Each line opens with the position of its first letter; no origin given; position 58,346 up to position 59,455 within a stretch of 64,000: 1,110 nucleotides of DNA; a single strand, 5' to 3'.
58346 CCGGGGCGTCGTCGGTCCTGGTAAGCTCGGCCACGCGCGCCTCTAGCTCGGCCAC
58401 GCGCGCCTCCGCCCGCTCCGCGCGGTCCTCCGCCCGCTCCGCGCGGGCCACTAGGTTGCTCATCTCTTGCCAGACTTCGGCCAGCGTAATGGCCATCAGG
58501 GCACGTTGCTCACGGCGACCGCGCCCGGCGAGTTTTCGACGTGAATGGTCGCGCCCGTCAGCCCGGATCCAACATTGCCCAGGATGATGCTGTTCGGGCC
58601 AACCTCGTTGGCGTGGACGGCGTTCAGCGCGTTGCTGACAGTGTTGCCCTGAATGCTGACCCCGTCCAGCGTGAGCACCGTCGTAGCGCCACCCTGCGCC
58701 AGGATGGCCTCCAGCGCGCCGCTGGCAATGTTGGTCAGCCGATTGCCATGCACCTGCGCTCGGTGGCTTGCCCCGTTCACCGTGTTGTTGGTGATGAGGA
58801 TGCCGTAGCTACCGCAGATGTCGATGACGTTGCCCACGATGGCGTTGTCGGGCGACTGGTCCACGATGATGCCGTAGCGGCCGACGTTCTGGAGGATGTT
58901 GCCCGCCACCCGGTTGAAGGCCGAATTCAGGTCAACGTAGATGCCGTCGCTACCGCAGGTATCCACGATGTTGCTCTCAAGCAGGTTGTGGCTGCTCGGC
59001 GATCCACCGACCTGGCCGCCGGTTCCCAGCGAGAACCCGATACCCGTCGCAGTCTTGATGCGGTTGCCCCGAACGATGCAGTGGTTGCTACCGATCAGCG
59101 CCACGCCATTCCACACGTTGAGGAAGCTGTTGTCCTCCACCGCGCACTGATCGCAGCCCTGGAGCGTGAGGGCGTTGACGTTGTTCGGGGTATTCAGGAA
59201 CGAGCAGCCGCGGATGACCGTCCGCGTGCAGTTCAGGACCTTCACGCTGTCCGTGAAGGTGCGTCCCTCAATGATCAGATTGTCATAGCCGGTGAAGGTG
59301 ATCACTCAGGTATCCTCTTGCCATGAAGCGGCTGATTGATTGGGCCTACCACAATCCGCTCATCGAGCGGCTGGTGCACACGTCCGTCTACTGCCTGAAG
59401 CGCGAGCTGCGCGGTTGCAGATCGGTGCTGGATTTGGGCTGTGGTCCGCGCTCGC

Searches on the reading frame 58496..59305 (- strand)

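Call 16: search_protein_families(library=pfam, proteins=[window:58496-59305:-], max_evalue=0.001)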
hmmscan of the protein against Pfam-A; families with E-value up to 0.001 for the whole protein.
window:58496-59305:- (269 aa): 2 families
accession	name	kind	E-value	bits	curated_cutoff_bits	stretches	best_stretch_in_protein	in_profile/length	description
PF13229.12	Beta_helix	-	4.8e-18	65.7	25.9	2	12-161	13-158/158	Right handed beta helix region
PF05048.19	NosD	-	1.6e-15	57.6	23.6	2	104-197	68-153/212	Periplasmic copper-binding protein (NosD)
